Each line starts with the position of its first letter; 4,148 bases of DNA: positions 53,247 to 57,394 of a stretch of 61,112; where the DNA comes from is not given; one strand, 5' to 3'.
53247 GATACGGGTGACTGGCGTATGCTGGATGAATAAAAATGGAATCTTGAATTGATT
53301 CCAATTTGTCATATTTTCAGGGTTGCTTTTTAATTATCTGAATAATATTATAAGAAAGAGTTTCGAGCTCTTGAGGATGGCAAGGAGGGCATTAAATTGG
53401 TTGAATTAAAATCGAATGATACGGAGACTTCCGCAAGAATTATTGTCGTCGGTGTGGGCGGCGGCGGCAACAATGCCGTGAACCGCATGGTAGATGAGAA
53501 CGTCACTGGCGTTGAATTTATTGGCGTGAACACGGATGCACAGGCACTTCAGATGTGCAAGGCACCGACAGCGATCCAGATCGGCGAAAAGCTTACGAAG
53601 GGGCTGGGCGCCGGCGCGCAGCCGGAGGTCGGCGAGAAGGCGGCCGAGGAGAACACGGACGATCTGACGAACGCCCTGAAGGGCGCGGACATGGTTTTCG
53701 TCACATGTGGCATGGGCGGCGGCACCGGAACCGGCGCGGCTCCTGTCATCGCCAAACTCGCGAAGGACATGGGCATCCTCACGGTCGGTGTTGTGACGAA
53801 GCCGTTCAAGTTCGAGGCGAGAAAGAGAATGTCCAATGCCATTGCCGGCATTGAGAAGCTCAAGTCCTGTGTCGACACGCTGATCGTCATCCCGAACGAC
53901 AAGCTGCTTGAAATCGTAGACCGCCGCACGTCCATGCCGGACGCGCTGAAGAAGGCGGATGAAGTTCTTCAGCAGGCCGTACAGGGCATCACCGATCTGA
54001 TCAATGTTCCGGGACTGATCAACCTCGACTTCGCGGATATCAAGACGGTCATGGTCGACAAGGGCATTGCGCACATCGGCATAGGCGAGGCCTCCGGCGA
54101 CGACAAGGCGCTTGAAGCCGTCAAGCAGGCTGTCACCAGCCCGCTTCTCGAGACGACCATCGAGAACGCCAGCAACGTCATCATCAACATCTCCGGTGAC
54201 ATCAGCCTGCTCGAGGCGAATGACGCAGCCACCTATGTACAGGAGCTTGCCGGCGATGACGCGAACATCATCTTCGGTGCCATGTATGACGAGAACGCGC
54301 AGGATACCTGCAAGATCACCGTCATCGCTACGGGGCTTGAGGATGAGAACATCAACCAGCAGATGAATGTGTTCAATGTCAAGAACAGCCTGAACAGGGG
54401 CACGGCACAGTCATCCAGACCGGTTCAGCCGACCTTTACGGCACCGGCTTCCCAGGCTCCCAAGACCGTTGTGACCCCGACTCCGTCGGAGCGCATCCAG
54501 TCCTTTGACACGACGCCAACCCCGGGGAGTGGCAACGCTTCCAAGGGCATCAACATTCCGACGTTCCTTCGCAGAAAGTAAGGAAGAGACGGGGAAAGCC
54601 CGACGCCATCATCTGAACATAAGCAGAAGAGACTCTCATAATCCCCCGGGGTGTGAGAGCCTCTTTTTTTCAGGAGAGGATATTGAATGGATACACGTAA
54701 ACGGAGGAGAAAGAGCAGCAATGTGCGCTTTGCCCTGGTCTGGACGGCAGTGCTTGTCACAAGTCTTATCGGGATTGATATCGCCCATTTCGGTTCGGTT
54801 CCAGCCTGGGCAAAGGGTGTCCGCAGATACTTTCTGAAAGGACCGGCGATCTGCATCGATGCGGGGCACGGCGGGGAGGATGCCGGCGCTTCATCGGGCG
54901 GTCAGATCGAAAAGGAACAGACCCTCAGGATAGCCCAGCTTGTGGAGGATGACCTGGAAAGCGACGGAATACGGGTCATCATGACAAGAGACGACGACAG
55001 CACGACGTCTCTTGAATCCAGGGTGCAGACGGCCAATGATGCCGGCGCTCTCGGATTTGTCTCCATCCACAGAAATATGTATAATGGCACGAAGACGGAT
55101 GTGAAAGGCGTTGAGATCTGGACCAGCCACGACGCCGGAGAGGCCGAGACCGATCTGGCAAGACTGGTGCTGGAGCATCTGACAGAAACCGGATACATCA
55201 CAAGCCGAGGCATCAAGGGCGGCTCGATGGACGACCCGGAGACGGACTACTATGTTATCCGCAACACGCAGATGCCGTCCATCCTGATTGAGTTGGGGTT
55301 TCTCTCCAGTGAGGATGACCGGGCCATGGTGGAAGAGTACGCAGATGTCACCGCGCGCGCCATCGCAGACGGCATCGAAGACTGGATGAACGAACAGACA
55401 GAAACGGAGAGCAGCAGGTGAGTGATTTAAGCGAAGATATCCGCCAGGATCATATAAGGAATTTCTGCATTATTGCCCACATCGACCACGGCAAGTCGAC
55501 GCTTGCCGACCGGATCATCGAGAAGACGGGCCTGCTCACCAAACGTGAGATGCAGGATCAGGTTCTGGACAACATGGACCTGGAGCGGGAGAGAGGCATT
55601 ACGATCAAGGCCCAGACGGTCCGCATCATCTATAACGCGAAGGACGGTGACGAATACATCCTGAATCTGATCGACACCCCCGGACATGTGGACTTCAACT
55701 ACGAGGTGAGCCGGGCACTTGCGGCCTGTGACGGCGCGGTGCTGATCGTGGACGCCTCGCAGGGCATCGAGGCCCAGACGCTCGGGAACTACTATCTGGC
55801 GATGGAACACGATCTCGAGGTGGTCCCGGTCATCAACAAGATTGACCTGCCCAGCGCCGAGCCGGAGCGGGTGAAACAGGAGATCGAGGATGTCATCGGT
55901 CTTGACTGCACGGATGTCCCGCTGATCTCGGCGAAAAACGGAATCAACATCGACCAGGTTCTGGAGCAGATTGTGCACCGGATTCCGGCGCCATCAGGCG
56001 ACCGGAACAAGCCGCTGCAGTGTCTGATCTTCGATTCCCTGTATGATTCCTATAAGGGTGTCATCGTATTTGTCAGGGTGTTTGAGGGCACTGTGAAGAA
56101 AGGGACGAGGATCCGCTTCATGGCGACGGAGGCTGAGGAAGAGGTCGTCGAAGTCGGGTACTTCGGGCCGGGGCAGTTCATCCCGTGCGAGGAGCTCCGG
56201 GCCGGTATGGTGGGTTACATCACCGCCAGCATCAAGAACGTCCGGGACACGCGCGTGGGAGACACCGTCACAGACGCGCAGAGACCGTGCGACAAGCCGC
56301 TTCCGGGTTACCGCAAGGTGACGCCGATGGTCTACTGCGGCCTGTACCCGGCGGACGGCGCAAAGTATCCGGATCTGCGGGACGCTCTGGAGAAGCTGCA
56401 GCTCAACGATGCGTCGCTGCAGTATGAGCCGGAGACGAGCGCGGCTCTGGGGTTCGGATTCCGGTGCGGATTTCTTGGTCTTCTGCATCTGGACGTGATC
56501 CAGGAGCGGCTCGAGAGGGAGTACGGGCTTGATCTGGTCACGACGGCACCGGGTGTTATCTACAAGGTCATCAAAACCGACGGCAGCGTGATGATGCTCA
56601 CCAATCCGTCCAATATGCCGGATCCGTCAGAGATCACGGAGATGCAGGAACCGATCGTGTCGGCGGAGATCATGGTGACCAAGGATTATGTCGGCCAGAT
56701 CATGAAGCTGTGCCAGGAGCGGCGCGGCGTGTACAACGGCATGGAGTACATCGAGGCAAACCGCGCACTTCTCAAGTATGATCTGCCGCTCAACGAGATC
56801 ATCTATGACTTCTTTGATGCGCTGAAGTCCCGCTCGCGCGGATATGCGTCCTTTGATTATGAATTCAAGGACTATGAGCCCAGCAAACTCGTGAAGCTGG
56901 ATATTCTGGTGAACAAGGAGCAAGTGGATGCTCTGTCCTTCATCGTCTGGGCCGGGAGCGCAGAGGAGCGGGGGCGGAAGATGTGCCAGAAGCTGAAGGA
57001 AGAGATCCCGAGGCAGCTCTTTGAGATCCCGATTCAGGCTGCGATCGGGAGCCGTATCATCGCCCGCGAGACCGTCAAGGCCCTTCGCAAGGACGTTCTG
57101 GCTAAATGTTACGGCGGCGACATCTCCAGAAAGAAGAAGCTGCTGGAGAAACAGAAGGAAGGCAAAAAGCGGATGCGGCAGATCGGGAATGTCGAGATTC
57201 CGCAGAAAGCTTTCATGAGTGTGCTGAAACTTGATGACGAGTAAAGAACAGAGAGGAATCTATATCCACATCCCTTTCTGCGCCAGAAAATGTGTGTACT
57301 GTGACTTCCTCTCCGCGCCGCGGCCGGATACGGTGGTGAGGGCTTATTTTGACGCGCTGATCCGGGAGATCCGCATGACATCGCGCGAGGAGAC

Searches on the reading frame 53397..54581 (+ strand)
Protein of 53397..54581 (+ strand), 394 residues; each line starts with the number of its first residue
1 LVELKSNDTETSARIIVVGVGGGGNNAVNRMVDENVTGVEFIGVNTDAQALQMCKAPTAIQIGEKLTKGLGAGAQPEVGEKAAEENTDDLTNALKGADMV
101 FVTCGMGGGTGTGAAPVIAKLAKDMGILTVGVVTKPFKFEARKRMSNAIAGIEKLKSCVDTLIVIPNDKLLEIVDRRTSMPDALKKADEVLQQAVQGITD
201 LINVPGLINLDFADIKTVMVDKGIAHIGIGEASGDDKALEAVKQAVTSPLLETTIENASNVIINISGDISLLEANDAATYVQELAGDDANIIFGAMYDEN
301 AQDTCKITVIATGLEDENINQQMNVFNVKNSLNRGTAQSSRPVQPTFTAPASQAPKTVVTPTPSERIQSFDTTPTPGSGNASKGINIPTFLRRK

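Call 13: search_protein_families(library=pfam, proteins=[window:53397-54581:+])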
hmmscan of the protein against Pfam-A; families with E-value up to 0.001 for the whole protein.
window:53397-54581:+ (394 aa): 2 families
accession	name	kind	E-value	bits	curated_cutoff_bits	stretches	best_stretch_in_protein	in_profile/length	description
PF00091.31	Tubulin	-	5.6e-53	180.5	33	1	14-175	1-190/190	Tubulin/FtsZ family, GTPase domain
PF12327.13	FtsZ_C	-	3.2e-27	95.1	27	1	223-315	1-95/95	FtsZ family, C-terminal domain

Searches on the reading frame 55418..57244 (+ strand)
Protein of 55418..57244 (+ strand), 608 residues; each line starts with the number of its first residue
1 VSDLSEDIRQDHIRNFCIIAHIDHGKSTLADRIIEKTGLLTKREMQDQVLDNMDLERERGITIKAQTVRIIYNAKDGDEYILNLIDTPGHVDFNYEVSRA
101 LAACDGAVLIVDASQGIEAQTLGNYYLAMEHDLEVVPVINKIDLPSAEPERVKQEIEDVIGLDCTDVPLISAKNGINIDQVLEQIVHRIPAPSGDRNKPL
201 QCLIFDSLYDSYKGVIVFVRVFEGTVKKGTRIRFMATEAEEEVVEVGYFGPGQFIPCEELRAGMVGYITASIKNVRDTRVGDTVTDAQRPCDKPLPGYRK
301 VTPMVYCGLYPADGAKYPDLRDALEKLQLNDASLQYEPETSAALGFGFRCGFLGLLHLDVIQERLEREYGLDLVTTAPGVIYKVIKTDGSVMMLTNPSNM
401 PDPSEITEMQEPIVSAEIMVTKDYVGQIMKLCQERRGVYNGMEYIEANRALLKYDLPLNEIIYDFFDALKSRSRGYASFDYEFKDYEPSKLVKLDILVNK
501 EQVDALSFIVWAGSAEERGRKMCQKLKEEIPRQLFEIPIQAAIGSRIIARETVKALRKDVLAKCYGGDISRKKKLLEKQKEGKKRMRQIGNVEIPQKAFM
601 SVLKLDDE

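Call 13: search_protein_families(library=pfam, proteins=[window:55418-57244:+])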
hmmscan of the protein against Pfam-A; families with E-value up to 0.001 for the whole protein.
window:55418-57244:+ (608 aa): 7 families
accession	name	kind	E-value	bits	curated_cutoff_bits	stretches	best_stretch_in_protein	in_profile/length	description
PF00009.33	GTP_EFTU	-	2e-55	187.7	26.5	1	12-190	2-187/188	Elongation factor Tu GTP binding domain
PF06421.17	LepA_C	-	1.2e-51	173.7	29.7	1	498-604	1-107/107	GTP-binding protein LepA C-terminus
PF00679.30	EFG_C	-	3.3e-24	85.2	27.9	1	409-495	2-87/89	Elongation factor G C-terminus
PF03144.31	GTP_EFTU_D2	-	1.9e-11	44.6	30.3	1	214-285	1-73/73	Elongation factor Tu domain 2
PF14492.12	EFG_III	-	9.7e-06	26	27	1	302-375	3-73/75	Elongation Factor G, domain III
PF22042.2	EF-G_D2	-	7.9e-05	23.1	27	1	200-285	2-82/84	Elongation factor G domain 2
PF01926.29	MMR_HSR1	-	0.00038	21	21.9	0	23-141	9-113/113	50S ribosome-binding GTPase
